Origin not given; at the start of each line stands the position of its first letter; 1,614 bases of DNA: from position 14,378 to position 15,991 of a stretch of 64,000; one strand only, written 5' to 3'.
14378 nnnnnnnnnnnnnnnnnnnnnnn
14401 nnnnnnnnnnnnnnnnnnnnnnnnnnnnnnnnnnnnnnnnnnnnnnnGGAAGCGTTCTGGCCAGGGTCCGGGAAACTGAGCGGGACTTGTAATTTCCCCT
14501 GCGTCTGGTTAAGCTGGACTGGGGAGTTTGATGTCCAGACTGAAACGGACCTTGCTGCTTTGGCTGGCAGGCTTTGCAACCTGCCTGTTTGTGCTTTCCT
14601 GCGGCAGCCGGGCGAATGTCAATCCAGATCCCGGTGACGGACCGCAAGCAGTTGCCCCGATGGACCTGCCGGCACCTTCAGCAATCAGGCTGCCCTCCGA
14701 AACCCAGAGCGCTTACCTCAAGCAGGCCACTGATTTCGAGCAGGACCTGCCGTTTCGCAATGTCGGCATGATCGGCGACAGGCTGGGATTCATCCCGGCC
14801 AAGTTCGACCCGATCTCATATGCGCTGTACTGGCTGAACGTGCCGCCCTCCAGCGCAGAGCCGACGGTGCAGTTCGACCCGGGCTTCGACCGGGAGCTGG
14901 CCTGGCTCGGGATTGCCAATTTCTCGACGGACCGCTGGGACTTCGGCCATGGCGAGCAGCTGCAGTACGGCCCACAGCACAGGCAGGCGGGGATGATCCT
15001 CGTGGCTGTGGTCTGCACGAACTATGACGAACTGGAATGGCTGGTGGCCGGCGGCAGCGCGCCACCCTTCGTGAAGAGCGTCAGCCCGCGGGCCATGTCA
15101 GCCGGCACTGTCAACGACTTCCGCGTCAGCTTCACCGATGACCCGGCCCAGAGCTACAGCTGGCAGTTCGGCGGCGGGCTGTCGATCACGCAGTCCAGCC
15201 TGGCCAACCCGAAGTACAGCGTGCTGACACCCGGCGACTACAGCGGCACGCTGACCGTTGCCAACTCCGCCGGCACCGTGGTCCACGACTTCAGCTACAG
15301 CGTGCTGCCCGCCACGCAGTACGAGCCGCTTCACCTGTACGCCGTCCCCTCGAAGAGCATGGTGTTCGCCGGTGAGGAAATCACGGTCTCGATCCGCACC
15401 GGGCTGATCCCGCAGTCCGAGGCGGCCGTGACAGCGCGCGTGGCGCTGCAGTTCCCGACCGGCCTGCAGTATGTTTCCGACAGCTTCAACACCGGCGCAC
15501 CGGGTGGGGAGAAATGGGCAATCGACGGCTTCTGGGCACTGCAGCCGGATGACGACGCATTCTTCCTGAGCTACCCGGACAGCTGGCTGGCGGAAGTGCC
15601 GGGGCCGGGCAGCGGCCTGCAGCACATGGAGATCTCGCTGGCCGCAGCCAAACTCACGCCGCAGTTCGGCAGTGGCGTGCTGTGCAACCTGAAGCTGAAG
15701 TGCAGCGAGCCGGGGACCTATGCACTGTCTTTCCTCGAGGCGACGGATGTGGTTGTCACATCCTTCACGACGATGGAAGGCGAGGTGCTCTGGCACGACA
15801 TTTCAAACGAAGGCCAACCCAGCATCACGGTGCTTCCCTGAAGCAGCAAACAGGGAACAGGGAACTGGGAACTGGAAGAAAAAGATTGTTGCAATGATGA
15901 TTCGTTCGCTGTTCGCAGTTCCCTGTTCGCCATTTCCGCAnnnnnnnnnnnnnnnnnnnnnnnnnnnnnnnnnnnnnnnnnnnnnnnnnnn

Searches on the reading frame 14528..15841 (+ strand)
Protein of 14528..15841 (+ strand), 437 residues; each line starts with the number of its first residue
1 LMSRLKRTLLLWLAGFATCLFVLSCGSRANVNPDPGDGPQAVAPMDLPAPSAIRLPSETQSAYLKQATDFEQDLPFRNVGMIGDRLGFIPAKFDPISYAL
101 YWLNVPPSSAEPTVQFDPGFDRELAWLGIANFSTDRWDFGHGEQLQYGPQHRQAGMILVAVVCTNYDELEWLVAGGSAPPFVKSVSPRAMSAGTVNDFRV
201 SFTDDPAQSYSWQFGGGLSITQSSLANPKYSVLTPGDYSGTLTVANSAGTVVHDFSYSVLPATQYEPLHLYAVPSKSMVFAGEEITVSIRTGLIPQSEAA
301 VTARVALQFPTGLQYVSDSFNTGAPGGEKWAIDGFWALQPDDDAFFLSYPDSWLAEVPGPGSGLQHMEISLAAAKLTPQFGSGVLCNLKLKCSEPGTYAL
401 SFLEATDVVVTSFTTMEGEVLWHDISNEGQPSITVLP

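Call 12: search_protein_families(library=pfam, proteins=[window:14528-15841:+], max_evalue=0.00001)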
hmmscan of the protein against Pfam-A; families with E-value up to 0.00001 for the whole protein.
window:14528-15841:+ (437 aa): 2 families
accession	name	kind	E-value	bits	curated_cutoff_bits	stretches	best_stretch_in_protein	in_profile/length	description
PF18911.6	PKD_4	-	5.7e-09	36.3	27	1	178-251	2-75/85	PKD domain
PF00801.26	PKD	-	2.9e-07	30.8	23.5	1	187-250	8-71/80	PKD domain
